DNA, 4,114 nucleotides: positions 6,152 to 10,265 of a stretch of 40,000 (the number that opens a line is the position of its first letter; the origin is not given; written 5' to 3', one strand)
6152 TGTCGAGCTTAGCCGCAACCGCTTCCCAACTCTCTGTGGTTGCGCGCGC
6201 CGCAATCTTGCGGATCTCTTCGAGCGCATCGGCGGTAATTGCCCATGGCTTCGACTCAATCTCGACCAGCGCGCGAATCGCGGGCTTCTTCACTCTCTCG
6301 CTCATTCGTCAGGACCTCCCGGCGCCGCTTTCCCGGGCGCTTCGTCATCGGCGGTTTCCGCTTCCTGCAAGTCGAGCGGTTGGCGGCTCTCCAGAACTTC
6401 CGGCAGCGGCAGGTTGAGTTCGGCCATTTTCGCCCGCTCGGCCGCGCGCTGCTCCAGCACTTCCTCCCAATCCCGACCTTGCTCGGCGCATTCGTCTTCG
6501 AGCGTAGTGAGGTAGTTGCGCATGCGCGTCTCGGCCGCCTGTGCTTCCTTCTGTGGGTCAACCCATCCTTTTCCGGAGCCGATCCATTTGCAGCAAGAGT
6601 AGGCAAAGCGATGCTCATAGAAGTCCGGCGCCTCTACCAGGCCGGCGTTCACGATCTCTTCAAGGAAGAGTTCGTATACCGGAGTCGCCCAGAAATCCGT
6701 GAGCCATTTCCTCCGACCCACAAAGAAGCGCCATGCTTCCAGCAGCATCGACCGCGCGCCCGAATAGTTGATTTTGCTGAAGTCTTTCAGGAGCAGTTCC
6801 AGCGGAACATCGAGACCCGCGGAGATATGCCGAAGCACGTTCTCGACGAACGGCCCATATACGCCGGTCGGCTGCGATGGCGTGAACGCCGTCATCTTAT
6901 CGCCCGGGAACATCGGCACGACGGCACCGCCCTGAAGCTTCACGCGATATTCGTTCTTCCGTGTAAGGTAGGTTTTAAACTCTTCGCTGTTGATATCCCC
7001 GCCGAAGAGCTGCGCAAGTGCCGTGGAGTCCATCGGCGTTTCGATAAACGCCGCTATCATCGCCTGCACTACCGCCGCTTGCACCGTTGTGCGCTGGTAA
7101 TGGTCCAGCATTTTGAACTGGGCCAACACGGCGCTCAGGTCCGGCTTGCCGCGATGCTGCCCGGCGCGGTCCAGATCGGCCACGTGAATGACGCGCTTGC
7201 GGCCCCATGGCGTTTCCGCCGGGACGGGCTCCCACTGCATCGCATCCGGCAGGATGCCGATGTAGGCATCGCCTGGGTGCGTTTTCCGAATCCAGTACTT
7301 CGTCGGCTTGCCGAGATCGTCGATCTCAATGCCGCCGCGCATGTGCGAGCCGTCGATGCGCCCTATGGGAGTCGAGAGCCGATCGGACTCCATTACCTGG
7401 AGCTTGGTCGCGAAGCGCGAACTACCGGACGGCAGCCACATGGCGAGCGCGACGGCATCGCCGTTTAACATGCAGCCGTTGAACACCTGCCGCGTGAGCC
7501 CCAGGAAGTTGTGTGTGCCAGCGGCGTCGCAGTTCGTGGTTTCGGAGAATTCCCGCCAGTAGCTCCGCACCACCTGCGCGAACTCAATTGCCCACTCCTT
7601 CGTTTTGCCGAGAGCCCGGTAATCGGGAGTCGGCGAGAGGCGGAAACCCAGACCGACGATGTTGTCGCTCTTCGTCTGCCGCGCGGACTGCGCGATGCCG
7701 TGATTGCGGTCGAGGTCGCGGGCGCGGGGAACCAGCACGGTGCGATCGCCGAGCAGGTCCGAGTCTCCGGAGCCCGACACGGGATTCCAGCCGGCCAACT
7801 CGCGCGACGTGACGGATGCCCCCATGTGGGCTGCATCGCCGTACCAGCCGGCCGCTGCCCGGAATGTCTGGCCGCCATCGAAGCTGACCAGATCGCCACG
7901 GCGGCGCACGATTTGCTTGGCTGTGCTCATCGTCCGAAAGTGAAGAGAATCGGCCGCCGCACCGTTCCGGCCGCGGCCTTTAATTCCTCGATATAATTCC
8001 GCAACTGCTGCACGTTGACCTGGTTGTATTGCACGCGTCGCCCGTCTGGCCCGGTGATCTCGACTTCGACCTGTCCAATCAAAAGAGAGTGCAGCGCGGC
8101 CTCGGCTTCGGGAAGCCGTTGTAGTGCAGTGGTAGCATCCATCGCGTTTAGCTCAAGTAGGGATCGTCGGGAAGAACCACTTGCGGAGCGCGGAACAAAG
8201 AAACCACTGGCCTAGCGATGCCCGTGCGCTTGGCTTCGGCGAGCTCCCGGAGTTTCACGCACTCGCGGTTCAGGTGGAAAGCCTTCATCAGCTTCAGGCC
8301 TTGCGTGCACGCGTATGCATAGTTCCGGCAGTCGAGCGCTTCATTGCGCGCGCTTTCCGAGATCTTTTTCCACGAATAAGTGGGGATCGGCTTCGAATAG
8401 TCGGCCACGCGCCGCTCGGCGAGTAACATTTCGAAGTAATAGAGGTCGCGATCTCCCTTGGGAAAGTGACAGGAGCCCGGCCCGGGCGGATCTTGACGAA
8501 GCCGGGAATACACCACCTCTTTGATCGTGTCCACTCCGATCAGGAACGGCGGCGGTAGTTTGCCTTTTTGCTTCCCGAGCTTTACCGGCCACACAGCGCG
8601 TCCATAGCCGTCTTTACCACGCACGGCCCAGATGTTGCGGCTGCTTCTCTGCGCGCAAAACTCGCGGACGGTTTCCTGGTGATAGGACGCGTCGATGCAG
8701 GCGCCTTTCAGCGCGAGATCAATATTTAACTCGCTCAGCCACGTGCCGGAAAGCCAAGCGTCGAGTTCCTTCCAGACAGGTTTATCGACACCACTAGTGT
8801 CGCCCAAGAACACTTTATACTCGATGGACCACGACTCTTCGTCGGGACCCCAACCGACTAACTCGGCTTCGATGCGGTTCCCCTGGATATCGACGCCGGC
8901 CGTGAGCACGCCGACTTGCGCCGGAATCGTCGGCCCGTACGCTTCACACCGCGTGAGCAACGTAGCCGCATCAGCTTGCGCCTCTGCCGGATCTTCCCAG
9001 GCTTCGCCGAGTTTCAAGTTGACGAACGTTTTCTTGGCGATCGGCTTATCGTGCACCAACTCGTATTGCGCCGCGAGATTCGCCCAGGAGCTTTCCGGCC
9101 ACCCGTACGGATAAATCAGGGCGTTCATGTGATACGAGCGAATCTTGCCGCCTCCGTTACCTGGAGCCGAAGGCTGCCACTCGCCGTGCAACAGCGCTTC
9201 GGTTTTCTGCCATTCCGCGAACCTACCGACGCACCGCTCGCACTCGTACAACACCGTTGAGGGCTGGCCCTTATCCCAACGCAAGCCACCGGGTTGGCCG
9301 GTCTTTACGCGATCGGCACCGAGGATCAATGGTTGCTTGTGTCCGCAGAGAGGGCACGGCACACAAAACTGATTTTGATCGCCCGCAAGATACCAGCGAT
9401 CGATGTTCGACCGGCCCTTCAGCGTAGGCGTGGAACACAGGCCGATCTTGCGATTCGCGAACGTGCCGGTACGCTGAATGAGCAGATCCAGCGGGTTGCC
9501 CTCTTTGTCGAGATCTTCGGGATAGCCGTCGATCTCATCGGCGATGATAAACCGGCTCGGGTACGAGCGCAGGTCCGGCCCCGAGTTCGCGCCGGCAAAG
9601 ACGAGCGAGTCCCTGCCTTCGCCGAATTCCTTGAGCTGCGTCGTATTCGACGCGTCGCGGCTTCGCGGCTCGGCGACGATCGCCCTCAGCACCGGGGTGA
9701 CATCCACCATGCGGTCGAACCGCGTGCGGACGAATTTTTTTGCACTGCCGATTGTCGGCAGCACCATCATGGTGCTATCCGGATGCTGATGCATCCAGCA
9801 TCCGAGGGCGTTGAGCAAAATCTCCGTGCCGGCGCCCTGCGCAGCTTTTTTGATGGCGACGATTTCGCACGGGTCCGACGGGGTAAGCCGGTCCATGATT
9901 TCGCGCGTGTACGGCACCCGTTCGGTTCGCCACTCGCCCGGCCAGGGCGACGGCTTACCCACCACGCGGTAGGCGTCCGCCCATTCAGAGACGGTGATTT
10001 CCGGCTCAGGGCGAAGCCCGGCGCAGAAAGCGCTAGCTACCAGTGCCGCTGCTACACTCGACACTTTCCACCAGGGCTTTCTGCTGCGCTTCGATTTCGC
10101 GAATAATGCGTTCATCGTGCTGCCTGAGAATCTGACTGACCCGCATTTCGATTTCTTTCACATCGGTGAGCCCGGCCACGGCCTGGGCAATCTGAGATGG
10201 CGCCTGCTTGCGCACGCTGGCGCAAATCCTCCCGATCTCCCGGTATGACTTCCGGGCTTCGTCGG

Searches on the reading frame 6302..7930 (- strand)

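Call 7: search_protein_families(library=pfam, proteins=[window:6302-7930:-], max_evalue=0.01)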
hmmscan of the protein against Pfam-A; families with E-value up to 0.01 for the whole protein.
window:6302-7930:- (542 aa): 1 family
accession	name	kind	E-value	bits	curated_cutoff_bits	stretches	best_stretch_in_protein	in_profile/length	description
PF05136.18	Phage_portal_2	-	1.6e-99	333.9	32.9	1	42-407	2-354/354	Phage portal protein, lambda family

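Call 8: search_protein_families(library=phrogs, proteins=[window:6302-7930:-], max_evalue=0.001)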
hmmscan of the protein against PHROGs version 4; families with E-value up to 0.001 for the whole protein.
window:6302-7930:- (542 aa): 4 families
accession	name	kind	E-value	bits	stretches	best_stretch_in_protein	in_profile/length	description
phrog_21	-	head and packaging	3.2e-128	430.4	1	35-529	42-525/1362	portal protein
phrog_537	-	head and packaging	3.9e-54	184.3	1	324-526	20-223/233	portal protein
phrog_3993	-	unknown function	2.3e-20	74.4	1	13-196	8-188/195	-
phrog_27056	-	unknown function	2e-07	31.9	1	14-94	9-84/135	-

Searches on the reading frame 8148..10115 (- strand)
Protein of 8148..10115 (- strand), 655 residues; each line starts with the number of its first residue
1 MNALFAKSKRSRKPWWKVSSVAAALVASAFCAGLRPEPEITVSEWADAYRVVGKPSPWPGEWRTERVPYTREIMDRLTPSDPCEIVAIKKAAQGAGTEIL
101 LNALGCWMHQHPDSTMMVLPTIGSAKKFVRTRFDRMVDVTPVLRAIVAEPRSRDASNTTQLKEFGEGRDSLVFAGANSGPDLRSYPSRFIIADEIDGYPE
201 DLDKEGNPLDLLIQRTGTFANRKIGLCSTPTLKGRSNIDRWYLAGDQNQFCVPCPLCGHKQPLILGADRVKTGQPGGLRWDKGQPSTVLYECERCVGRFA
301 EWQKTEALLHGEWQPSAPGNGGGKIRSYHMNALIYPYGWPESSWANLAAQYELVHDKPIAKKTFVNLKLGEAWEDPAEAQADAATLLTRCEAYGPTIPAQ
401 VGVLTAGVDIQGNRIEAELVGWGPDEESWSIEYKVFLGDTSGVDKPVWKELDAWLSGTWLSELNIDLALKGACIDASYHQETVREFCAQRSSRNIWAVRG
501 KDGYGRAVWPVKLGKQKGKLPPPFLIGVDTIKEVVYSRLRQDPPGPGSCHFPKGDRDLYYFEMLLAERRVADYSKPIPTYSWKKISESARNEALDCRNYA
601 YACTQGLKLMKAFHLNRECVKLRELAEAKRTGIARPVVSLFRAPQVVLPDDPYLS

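Call 7: search_protein_families(library=pfam, proteins=[window:8148-10115:-], max_evalue=0.01)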
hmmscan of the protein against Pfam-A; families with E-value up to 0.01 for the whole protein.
window:8148-10115:- (655 aa): 2 families
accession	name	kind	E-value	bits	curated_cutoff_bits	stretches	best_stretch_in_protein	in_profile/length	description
PF20454.4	GpA_nuclease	-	3e-70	237.2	22.5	1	325-609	1-289/294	Terminase large subunit gpA, endonuclease domain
PF05876.18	GpA_ATPase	-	2.2e-64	217.9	25.6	1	58-313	3-247/247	Phage terminase large subunit gpA, ATPase domain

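Call 8: search_protein_families(library=phrogs, proteins=[window:8148-10115:-], max_evalue=0.001)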
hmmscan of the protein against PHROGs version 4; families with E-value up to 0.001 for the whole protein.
window:8148-10115:- (655 aa): 8 families
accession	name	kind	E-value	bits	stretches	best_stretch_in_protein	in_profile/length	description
phrog_15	-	head and packaging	1.8e-202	676.9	1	22-611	337-925/1330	terminase large subunit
phrog_21311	-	head and packaging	6.1e-40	138.4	1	120-317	2-193/218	terminase large subunit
phrog_16406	-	unknown function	8.2e-30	105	1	249-605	19-383/601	-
phrog_675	-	head and packaging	8.7e-26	91.3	1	54-394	37-348/576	terminase large subunit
phrog_15657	-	unknown function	6.1e-20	72.7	1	327-513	29-210/230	-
phrog_3028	-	unknown function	9.9e-20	72.3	1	463-604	13-158/203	-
phrog_3925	-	head and packaging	2.2e-19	70.6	1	24-142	25-140/150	terminase large subunit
phrog_4145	-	head and packaging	3e-15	57.1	1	23-211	12-196/209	terminase large subunit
